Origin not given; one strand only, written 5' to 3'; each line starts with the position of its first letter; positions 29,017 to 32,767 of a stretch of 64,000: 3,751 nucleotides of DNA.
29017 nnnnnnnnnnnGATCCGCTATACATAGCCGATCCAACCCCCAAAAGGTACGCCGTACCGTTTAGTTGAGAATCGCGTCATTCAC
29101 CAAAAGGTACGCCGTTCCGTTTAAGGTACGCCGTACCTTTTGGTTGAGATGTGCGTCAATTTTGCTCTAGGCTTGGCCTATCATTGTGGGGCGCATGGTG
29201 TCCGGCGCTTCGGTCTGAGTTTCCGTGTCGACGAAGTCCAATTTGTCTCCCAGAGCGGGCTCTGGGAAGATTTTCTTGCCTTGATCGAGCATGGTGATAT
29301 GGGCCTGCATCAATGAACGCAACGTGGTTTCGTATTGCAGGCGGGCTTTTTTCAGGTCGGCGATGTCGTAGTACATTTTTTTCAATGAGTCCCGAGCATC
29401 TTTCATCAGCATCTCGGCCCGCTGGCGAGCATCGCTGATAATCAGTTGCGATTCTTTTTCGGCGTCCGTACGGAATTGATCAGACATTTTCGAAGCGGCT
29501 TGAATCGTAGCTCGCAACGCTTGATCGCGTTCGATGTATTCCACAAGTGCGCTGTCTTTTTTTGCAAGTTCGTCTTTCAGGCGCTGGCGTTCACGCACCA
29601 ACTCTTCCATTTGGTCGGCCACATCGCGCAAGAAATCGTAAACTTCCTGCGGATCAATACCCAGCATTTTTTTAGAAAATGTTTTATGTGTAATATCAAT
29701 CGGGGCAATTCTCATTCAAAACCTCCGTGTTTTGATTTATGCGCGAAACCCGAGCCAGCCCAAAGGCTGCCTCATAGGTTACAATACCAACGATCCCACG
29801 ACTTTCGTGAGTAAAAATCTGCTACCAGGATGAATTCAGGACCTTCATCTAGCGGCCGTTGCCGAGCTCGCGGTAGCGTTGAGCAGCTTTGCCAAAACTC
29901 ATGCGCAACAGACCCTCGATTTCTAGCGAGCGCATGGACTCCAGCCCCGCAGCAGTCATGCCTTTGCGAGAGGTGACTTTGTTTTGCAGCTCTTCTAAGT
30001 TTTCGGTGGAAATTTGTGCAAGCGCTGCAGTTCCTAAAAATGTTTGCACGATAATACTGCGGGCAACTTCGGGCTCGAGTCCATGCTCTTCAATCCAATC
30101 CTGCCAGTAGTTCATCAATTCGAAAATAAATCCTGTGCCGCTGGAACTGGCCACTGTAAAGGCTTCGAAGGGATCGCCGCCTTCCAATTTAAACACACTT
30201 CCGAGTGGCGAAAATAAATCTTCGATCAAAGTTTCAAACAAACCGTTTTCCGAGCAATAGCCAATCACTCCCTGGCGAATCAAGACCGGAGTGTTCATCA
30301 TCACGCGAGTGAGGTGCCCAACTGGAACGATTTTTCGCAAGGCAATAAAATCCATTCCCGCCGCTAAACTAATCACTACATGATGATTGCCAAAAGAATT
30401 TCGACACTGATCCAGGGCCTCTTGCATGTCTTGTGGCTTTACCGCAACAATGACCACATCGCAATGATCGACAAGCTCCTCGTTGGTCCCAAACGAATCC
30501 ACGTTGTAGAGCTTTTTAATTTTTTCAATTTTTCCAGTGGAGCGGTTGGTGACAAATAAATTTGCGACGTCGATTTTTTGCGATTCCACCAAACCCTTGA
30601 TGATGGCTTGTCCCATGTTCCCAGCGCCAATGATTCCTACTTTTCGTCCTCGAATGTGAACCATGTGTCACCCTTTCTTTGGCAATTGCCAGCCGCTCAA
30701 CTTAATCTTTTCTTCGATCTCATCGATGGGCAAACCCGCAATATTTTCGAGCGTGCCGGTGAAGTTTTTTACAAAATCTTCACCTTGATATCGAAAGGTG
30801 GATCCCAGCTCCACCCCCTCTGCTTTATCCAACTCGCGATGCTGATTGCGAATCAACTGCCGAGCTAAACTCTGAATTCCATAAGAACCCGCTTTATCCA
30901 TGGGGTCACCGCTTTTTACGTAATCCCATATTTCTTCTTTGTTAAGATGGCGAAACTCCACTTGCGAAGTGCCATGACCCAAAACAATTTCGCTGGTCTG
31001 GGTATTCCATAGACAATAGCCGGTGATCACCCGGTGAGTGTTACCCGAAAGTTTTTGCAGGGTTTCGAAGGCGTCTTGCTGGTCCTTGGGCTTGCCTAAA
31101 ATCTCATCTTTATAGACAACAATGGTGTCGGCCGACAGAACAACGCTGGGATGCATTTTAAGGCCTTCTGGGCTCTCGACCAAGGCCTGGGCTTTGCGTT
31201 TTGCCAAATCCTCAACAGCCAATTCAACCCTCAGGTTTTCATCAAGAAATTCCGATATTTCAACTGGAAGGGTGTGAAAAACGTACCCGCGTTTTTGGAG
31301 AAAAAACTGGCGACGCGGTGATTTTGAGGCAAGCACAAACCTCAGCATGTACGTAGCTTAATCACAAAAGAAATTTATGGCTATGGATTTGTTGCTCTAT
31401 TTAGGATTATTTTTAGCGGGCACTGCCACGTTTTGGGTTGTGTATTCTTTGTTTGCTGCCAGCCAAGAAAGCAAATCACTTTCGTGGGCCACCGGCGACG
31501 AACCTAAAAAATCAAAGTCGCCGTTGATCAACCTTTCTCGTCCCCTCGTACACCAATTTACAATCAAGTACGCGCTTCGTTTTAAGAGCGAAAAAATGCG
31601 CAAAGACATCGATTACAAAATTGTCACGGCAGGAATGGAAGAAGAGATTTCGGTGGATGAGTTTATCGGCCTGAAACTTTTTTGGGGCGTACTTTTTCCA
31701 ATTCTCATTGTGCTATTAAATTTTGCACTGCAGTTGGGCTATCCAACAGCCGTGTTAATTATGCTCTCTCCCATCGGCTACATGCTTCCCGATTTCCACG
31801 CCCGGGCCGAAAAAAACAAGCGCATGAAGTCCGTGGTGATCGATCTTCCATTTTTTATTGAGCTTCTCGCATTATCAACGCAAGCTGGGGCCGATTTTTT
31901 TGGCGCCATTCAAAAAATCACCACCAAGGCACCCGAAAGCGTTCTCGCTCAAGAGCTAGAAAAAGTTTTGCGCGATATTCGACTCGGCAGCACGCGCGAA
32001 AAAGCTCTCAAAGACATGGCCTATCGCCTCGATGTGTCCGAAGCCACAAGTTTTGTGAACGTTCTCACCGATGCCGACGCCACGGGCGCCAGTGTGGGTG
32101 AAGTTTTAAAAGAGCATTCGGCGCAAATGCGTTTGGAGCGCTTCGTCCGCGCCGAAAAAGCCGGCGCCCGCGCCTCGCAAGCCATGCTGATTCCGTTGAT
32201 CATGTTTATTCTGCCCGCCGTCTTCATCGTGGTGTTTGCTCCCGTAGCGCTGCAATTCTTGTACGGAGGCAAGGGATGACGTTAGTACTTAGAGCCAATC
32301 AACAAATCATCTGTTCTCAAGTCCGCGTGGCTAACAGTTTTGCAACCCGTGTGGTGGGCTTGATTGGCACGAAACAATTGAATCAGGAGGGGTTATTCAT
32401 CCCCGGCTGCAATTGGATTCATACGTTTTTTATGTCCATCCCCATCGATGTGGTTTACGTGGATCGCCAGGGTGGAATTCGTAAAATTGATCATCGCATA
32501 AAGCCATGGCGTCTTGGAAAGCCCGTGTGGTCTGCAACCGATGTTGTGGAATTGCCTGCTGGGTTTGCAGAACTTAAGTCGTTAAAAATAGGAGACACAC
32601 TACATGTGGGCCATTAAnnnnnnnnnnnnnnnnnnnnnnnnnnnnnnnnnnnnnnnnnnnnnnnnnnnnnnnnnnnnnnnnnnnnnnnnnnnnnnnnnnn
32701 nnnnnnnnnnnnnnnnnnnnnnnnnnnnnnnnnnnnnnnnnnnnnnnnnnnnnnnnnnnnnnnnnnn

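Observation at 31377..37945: Six-gene translationally coupled operon: TadC-like platform + DUF192 + three bitopic FHA proteins (four FHA domains) + PP2C-like protein, with no kinase, ATPase, secretin or pilin nearby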

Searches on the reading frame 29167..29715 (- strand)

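Call 8: search_protein_families(library=pfam, proteins=[window:29167-29715:-], max_evalue=0.001)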
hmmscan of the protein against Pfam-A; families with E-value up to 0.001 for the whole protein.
window:29167-29715:- (182 aa): 1 family
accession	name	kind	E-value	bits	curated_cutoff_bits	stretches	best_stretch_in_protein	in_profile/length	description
PF05103.18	DivIVA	-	1.3e-33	116.2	28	1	3-132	1-130/131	DivIVA protein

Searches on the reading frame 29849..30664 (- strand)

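Call 8: search_protein_families(library=pfam, proteins=[window:29849-30664:-], max_evalue=0.001)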
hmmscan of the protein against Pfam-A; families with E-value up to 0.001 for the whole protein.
window:29849-30664:- (271 aa): 11 families
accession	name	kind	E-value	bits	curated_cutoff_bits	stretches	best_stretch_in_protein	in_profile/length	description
PF03807.23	F420_oxidored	-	1e-21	77.8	21.6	1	8-103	1-94/94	NADP oxidoreductase coenzyme F420-dependent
PF14748.11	P5CR_dimer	-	1.2e-20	74.2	25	1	166-267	4-105/105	Pyrroline-5-carboxylate reductase dimerisation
PF01488.26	Shikimate_DH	-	8.1e-09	36.1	24.3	1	4-78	10-86/138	Shikimate / quinate 5-dehydrogenase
PF02558.23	ApbA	-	1.7e-07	31.4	22.2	1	9-105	1-104/150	Ketopantoate reductase PanE/ApbA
PF01408.29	GFO_IDH_MocA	-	3.3e-07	31.5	24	1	8-88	2-83/120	Oxidoreductase family, NAD-binding Rossmann fold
PF03446.21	NAD_binding_2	-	6.9e-07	29.9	21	1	8-84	1-73/161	NAD binding domain of 6-phosphogluconate dehydrogenase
PF01118.30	Semialdhyde_dh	-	2e-06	28.7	26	1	8-104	1-100/121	Semialdehyde dehydrogenase, NAD binding domain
PF01113.26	DapB_N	-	3.2e-06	27.7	25.6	1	8-96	2-95/124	Dihydrodipicolinate reductase, N-terminus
PF02826.25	2-Hacid_dh_C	-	2.6e-05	24.1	25.1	1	3-78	33-102/178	D-isomer specific 2-hydroxyacid dehydrogenase, NAD binding domain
PF03435.24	Sacchrp_dh_NADP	-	0.00013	22.7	25.1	1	9-104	1-79/129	Saccharopine dehydrogenase NADP binding domain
PF13241.12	NAD_binding_7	-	0.00027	21.9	22.1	1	1-84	2-78/104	Putative NAD(P)-binding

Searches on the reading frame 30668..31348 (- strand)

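Call 8: search_protein_families(library=pfam, proteins=[window:30668-31348:-], max_evalue=0.001)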
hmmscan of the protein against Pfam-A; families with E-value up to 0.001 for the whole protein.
window:30668-31348:- (226 aa): 1 family
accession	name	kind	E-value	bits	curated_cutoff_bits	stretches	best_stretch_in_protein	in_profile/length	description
PF02545.19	Maf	-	2.5e-48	164.7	27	1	3-175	1-171/187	Maf-like protein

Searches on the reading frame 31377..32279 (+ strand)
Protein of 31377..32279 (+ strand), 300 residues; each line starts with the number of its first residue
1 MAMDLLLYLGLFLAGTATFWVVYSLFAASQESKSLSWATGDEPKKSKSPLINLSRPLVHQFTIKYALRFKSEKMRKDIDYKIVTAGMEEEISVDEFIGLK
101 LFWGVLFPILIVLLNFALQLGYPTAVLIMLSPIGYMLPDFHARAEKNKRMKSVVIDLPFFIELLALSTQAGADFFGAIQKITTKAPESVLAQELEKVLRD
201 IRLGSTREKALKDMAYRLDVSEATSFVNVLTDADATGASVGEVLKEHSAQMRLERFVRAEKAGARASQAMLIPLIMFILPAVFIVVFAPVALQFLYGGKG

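Call 5: search_protein_families(library=pfam, proteins=[window:31377-32279:+], max_evalue=0.1)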
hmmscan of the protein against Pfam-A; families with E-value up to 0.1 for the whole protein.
window:31377-32279:+ (300 aa): 1 family
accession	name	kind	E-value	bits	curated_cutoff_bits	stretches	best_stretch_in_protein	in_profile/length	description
PF00482.28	T2SSF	-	9e-16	58.4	25.2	1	160-287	1-124/125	Type II secretion system (T2SS), protein F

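Call 6: search_protein_families(library=ncbifam, proteins=[window:31377-32279:+], max_evalue=0.1)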
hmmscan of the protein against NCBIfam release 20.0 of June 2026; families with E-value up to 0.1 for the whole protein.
window:31377-32279:+ (300 aa): 3 families
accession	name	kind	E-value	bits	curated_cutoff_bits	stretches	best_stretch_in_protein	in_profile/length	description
NF053673.1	bindosome_BasF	exception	0.00024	19.8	1300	1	96-215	140-264/656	bindosome assembly system membrane anchoring protein BasF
TIGR01625.1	YidE_YbjL_dupl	subfamily_domain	0.00026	20.8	71.95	1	107-181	7-82/154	AspT/YidE/YbjL antiporter duplication domain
NF046075.1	UpsF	equivalog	0.0018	17.1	400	1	73-248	7-181/484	membrane pilin protein UpsF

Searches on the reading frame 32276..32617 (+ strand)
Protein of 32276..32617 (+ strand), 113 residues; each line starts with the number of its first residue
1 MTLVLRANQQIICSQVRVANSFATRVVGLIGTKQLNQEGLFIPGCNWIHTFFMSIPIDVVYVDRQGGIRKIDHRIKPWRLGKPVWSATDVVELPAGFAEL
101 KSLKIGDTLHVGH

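Call 5: search_protein_families(library=pfam, proteins=[window:32276-32617:+], max_evalue=0.1)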
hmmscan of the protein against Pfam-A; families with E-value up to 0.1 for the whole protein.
window:32276-32617:+ (113 aa): 1 family
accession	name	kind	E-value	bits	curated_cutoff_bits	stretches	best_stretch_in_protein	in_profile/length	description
PF02643.20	DUF192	-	1.6e-16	60.6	27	1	15-110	2-95/96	Uncharacterized ACR, COG1430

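Call 6: search_protein_families(library=ncbifam, proteins=[window:32276-32617:+], max_evalue=0.1)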
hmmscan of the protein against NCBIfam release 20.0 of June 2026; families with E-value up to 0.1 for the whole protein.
window:32276-32617:+ (113 aa): 1 family
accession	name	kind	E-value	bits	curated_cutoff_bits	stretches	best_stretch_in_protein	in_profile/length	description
NF002996.0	PRK03760.1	equivalog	3.8e-15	55.8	146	1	6-110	7-115/121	hypothetical protein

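Call 79: search_solved_structures(query=window:32276-32617:+, max_evalue=0.01)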
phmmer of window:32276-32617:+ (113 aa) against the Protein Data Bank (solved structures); distinct sequences matched with E-value up to 0.01: 0.
